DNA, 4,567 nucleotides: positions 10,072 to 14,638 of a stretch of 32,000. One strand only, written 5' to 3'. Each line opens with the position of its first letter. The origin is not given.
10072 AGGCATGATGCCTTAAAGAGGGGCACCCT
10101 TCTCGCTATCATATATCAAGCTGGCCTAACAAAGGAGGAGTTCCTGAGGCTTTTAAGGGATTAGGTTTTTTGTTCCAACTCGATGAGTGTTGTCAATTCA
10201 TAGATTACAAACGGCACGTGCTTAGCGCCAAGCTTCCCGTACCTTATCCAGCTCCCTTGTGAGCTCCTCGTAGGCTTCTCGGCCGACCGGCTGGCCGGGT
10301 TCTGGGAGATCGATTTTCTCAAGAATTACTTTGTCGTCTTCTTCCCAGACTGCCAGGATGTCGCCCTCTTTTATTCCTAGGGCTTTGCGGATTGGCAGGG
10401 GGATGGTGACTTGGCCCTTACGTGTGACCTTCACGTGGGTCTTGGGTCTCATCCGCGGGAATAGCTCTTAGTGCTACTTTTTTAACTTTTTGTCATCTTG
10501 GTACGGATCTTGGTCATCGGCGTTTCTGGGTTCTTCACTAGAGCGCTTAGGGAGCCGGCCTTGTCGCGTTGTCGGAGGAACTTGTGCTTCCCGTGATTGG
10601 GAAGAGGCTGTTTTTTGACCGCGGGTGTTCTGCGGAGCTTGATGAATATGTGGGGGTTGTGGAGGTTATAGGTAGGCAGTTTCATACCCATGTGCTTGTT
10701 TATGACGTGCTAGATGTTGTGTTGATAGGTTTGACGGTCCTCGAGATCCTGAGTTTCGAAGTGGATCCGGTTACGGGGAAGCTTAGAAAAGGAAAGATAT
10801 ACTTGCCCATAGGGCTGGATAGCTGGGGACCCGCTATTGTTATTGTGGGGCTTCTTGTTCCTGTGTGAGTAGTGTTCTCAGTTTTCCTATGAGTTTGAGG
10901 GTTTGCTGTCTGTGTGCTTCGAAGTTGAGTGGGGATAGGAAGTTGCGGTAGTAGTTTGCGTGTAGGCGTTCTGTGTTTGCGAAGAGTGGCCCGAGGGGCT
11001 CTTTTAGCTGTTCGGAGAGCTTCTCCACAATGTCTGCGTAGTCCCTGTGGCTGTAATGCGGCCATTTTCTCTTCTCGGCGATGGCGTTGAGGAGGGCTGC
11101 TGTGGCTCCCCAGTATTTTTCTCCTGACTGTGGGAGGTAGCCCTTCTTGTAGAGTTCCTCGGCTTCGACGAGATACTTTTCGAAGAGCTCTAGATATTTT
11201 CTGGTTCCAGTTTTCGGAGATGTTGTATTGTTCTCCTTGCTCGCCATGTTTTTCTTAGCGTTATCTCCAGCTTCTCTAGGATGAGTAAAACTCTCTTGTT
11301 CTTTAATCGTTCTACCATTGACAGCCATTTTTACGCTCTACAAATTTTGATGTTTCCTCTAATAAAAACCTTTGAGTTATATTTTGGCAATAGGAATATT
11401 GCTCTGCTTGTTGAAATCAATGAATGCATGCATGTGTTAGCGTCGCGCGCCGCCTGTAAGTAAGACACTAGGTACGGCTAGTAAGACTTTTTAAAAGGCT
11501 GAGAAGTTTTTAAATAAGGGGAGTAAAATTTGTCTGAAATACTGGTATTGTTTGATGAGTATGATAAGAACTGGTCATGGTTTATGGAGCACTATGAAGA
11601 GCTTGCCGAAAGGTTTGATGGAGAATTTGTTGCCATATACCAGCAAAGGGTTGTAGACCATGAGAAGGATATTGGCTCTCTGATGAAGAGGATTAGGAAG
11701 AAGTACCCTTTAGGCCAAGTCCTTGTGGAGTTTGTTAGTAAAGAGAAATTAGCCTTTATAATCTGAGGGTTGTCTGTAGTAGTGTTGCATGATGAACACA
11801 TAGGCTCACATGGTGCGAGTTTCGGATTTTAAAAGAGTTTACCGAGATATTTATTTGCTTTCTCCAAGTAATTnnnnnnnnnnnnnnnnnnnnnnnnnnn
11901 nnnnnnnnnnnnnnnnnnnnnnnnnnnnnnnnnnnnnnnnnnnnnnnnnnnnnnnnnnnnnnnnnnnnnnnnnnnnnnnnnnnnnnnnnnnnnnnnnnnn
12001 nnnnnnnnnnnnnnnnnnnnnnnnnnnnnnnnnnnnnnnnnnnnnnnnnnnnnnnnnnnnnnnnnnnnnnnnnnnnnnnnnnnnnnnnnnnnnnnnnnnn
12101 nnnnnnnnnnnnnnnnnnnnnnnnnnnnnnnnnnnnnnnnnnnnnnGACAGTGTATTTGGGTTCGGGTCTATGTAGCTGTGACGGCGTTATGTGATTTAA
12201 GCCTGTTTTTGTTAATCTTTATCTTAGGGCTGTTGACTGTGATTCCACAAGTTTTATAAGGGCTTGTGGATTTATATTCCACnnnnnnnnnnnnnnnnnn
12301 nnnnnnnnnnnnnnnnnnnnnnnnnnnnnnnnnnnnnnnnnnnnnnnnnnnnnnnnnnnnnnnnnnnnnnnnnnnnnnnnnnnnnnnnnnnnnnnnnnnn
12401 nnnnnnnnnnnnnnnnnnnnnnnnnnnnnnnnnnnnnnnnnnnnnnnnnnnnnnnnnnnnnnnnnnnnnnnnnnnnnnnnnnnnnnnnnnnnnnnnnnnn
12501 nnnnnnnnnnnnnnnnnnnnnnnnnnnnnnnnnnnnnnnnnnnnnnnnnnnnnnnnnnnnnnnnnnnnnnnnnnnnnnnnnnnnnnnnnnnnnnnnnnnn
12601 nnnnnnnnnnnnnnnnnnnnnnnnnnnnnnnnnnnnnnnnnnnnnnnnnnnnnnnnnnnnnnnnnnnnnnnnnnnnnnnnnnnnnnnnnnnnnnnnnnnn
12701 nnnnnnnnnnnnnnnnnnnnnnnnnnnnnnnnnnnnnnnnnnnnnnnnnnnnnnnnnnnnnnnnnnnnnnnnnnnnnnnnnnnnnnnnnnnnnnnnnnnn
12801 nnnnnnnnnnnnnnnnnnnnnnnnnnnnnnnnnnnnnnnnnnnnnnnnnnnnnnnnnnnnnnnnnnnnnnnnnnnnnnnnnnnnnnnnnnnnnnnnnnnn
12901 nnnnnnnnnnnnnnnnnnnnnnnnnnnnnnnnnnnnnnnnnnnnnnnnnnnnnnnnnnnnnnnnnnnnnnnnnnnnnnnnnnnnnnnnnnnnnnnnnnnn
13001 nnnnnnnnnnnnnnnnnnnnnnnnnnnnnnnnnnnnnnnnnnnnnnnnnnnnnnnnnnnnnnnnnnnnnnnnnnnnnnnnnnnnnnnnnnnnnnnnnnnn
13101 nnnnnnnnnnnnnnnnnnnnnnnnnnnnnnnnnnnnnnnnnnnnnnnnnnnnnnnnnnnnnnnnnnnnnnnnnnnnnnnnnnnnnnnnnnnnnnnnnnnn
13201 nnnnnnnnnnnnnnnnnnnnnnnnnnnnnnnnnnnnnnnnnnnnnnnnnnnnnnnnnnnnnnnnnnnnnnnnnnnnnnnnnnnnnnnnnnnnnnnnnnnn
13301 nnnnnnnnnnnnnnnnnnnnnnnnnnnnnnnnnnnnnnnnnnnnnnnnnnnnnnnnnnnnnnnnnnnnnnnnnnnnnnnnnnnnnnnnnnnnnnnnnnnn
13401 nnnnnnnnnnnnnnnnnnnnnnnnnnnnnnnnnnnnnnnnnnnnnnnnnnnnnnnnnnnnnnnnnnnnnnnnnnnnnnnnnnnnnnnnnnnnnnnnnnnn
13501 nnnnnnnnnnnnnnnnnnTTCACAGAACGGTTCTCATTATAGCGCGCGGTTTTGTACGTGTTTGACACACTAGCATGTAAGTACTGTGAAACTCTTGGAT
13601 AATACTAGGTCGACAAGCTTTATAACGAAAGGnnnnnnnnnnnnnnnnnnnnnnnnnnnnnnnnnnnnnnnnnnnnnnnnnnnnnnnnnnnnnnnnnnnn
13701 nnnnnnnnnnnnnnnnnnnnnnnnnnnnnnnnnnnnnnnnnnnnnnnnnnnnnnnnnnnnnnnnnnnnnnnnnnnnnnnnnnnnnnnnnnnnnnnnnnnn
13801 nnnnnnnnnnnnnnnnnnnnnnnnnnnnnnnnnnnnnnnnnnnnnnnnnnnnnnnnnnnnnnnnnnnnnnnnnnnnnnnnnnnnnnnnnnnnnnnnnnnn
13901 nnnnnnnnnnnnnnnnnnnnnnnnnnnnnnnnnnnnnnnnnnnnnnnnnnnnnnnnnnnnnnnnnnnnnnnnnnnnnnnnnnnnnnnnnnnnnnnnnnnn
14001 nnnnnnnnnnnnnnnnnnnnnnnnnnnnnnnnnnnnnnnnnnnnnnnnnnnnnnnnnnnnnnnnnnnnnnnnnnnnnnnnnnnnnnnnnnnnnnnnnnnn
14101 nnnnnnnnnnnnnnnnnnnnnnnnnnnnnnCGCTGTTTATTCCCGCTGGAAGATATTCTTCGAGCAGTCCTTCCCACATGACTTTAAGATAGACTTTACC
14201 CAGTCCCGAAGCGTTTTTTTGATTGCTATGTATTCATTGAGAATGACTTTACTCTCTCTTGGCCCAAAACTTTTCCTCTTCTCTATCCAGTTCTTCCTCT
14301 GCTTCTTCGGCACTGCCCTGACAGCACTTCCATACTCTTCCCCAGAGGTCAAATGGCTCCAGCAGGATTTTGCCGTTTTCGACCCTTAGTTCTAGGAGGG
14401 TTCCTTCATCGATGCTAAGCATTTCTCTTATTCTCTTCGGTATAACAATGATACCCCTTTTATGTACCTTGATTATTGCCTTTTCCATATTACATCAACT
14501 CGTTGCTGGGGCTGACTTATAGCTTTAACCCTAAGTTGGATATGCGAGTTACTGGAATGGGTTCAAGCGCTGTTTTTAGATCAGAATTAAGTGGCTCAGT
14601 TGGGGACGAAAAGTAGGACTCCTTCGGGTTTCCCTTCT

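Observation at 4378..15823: Eight PaREP1-family paralogs plus one remnant packed into 11.5 kb, in three sequence subtypes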

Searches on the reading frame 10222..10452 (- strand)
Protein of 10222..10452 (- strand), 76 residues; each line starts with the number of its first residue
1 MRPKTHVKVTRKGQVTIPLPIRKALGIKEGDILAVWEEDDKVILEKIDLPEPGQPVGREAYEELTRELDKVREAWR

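Call 7: search_protein_families(library=pfam, proteins=[window:10222-10452:-], max_evalue=0.01)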
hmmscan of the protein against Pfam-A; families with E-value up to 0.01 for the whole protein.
window:10222-10452:- (76 aa): 2 families
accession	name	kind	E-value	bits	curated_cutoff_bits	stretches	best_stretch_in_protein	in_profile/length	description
PF04014.23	MazE_antitoxin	-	1.9e-10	41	24.7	1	7-48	2-44/48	Antidote-toxin recognition MazE, bacterial antitoxin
PF15937.10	PrlF_antitoxin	-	0.00024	21.6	32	1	8-49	3-45/99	prlF antitoxin for toxin YhaV_toxin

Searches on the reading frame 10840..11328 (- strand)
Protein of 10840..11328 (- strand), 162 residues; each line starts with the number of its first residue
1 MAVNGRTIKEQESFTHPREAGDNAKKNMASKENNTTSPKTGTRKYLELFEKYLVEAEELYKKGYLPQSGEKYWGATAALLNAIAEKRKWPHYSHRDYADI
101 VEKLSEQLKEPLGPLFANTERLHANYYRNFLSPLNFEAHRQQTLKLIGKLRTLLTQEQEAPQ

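Call 3: search_protein_families(library=pfam, proteins=[window:10840-11328:-], max_evalue=1)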
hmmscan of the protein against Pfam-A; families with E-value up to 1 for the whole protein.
window:10840-11328:- (162 aa): 1 family
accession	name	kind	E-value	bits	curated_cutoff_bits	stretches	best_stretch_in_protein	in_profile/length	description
PF05942.16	PaREP1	-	2.4e-21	76.2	24.4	1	45-146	2-114/115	Archaeal PaREP1/PaREP8 family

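Call 71: search_protein_families(library=padloc, proteins=[window:10843-11328:-], max_evalue=0.01)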
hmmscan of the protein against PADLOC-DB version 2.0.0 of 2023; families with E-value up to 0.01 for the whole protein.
window:10843-11328:- (162 aa): 0 families

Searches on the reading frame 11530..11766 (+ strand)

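Call 7: search_protein_families(library=pfam, proteins=[window:11530-11766:+], max_evalue=0.01)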
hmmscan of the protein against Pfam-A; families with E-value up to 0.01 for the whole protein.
window:11530-11766:+ (78 aa): 1 family
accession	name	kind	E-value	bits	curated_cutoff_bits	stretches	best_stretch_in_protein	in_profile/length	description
PF18929.5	DUF5678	-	5.6e-16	58.5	23.2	1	24-72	1-49/49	Family of unknown function (DUF5678)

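Call 71: search_protein_families(library=padloc, proteins=[window:11530-11763:+], max_evalue=0.01)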
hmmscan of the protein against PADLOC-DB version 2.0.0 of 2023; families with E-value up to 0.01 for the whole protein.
window:11530-11763:+ (78 aa): 0 families

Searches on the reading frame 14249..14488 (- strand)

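Call 8: search_protein_families(library=pfam, proteins=[window:14249-14488:-], max_evalue=0.01)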
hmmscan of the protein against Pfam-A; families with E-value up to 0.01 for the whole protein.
window:14249-14488:- (79 aa): 1 family
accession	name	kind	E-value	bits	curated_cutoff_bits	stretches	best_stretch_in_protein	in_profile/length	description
PF04014.23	MazE_antitoxin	-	8.6e-12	45.3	24.7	1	6-45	2-42/48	Antidote-toxin recognition MazE, bacterial antitoxin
